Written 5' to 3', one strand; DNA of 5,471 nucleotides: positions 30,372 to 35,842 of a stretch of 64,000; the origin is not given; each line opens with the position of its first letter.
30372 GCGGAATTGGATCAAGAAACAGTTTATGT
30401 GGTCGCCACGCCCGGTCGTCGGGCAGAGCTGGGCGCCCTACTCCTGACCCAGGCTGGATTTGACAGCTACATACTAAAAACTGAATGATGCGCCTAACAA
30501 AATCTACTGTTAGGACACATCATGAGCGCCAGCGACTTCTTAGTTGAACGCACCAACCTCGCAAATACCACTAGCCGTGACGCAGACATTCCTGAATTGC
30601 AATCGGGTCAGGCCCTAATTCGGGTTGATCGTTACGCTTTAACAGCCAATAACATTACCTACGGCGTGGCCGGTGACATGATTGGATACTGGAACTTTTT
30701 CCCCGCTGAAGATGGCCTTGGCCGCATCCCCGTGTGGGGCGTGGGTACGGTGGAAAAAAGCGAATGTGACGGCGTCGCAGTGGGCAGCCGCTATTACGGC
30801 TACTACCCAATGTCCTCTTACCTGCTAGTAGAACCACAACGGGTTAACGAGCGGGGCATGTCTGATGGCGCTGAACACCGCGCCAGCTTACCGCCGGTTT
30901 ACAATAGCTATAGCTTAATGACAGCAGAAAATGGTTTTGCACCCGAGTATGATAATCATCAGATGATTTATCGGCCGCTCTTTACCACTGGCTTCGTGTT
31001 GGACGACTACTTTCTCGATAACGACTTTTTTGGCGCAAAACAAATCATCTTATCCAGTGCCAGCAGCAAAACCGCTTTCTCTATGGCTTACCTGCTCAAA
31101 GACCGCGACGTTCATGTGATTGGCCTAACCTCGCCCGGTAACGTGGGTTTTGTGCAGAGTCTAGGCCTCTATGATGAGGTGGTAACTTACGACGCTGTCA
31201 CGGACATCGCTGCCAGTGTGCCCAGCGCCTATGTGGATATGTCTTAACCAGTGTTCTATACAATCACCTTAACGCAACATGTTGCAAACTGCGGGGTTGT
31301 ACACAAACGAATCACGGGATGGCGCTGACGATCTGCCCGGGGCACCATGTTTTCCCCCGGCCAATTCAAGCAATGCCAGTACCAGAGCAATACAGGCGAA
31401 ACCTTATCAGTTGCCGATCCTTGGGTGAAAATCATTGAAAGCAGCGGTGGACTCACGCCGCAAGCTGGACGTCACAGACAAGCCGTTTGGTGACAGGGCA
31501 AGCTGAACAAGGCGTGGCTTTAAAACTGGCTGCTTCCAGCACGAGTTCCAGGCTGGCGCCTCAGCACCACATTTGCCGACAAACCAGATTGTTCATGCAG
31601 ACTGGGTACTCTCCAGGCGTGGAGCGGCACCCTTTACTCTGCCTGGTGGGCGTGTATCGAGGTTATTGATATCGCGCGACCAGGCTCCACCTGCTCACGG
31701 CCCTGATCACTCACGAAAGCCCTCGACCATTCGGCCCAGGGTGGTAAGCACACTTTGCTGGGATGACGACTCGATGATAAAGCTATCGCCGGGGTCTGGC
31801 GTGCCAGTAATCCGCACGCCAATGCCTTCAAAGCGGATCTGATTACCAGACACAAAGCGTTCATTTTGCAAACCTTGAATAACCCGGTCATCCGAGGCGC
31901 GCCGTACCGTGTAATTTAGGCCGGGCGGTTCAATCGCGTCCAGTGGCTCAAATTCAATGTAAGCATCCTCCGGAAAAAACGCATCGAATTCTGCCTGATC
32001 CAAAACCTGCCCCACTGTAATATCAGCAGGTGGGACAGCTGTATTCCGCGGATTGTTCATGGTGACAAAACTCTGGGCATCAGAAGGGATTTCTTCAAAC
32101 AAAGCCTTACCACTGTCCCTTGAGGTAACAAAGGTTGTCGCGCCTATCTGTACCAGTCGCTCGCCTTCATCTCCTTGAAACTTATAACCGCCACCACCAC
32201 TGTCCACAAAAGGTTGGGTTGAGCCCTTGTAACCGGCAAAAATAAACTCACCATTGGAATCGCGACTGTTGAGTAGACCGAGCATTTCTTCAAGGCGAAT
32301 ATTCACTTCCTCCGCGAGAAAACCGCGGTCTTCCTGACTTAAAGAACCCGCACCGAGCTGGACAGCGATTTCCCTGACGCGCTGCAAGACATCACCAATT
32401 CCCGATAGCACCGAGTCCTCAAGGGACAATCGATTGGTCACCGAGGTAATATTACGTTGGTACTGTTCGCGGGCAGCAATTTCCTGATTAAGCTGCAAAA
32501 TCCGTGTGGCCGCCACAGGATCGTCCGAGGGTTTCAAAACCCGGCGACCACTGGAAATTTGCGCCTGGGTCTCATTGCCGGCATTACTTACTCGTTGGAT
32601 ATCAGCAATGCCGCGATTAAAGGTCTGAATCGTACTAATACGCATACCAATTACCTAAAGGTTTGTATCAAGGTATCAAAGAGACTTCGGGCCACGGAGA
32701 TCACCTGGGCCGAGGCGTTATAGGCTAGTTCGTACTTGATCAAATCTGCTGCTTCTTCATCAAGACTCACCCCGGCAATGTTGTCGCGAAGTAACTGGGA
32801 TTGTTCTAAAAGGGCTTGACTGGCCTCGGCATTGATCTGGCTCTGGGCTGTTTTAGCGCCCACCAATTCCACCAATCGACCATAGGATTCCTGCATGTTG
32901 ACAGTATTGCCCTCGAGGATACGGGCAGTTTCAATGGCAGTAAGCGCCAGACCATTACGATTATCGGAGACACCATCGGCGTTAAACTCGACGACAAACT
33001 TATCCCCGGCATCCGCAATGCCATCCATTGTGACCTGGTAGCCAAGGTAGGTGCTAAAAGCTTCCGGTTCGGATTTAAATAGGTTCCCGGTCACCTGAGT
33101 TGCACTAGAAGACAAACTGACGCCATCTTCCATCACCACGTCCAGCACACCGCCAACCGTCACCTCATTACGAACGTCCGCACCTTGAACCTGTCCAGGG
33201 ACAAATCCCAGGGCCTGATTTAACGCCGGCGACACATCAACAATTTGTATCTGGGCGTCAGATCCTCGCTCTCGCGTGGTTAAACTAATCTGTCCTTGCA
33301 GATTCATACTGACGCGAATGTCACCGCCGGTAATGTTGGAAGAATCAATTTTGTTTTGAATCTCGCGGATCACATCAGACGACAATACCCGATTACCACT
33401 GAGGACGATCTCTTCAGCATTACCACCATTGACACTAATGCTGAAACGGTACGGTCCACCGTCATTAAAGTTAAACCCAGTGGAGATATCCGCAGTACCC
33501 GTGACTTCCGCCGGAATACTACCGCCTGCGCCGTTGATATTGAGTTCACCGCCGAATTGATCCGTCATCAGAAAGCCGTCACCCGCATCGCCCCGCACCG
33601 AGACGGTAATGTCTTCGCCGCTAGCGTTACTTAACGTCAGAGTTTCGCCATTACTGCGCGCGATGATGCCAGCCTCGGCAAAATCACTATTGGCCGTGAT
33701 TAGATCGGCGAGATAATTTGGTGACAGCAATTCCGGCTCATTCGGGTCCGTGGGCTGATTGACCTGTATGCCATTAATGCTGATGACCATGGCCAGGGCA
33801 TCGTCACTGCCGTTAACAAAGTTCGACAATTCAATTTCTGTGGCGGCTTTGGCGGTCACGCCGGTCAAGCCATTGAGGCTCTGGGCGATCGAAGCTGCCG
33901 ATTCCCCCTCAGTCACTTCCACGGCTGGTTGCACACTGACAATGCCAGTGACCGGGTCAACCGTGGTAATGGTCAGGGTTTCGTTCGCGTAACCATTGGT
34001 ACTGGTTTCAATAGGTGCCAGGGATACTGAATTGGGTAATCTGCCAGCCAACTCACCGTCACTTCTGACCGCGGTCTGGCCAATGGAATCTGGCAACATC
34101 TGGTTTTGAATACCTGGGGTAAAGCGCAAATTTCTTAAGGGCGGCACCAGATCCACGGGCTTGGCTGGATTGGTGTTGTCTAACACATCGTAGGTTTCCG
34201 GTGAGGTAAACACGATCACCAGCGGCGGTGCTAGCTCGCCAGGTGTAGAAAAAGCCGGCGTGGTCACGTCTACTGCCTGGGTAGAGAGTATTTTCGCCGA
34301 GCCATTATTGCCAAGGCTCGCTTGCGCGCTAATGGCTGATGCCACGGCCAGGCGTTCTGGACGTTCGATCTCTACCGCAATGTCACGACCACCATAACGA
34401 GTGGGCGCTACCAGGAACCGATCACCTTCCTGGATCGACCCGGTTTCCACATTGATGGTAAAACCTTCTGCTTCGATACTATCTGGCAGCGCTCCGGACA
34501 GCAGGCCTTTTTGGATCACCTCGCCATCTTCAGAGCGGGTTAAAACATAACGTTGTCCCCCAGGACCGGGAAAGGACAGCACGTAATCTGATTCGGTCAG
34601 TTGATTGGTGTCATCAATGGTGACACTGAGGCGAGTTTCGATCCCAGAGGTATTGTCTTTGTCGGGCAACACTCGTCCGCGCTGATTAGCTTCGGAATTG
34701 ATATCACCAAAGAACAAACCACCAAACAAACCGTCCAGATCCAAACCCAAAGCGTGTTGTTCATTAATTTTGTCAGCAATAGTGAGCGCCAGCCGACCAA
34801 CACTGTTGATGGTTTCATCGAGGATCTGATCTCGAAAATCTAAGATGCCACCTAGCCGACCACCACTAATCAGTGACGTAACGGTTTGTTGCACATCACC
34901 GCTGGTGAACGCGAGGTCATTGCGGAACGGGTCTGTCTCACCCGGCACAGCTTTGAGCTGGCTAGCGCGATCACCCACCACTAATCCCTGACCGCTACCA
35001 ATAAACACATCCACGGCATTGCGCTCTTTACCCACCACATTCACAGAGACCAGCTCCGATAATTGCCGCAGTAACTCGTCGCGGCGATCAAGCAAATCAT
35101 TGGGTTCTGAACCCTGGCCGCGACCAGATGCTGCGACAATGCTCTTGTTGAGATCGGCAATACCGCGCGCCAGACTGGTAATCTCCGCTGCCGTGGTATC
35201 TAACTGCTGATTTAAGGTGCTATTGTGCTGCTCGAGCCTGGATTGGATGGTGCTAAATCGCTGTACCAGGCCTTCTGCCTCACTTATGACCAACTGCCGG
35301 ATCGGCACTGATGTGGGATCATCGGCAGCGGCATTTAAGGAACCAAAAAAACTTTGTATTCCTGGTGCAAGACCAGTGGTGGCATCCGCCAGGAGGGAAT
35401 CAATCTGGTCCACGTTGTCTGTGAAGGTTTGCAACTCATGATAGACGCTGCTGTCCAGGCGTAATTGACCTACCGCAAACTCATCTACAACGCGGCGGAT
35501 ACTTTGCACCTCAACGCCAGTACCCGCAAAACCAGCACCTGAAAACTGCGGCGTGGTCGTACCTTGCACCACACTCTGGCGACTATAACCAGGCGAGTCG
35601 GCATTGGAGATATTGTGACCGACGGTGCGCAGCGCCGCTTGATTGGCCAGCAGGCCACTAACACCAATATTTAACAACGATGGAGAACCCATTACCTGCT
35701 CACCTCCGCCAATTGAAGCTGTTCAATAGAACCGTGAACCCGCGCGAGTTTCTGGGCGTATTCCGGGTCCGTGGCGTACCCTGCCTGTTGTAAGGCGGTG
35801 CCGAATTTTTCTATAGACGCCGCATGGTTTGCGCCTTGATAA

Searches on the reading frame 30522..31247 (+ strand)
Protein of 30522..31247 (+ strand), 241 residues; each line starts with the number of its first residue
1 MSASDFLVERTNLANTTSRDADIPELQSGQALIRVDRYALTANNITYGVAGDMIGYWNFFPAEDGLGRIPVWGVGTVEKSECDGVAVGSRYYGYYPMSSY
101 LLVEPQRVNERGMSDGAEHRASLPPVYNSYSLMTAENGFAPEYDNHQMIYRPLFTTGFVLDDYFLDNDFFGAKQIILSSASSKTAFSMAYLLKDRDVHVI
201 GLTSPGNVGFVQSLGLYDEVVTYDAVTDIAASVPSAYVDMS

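Call 75: search_protein_families(library=pfam, proteins=[window:30522-31247:+], max_evalue=0.001)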
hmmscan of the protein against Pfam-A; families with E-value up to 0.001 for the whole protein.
window:30522-31247:+ (241 aa): 1 family
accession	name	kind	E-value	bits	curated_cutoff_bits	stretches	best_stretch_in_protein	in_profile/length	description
PF11017.14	DUF2855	-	6.1e-78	263.4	30.9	1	38-241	1-217/335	Protein of unknown function (DUF2855)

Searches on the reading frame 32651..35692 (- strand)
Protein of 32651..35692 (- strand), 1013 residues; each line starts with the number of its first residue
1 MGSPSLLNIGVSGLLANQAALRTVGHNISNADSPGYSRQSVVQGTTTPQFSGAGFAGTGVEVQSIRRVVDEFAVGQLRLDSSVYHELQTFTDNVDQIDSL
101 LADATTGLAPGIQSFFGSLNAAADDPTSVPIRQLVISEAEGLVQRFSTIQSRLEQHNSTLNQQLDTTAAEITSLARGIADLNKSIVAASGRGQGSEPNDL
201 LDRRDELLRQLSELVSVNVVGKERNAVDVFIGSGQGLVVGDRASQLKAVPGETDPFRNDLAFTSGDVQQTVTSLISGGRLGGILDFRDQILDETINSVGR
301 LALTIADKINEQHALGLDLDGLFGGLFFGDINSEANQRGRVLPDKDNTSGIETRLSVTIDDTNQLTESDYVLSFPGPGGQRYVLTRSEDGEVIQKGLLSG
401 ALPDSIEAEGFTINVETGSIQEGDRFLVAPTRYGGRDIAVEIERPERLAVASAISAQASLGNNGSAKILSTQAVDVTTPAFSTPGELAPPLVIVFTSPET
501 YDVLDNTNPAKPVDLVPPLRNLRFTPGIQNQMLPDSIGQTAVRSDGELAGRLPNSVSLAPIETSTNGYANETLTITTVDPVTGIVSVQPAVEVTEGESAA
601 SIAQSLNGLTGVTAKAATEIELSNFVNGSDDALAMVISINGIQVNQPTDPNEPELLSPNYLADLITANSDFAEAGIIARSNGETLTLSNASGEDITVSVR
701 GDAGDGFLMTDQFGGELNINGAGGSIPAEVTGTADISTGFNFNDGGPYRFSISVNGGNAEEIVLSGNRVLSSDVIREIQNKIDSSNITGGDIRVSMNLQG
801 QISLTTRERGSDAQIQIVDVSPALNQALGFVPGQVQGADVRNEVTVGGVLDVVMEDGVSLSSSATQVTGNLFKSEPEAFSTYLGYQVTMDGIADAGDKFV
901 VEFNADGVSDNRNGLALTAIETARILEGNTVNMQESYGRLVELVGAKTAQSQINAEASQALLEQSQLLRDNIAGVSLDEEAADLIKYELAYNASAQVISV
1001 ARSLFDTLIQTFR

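Call 37: find_encoding_contigs(protein=window:32651-35692:-, flank=10000, max_places=6)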
Protein window:32651-35692:- (1013 aa): no gene with exactly this product is on record in the collection.

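Call 76: search_protein_families(library=pfam, proteins=[window:32651-35692:-], max_evalue=0.00001)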
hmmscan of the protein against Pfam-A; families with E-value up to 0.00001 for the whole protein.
window:32651-35692:- (1013 aa): 3 families
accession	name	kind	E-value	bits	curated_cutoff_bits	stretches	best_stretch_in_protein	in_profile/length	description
PF22638.1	FlgK_D1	-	5.7e-76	255.6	28.6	1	95-328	2-233/233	Flagellar hook-associated protein FlgK helical domain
PF21158.3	flgK_1st_1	-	6.7e-07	29.7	24.2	0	346-430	5-81/81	Flagellar hook-associated protein 1, D2-like domain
PF06429.18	Flg_bbr_C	-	1.6e-06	27.9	23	1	973-1010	8-45/46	Flagellar basal body rod FlgEFG protein C-terminal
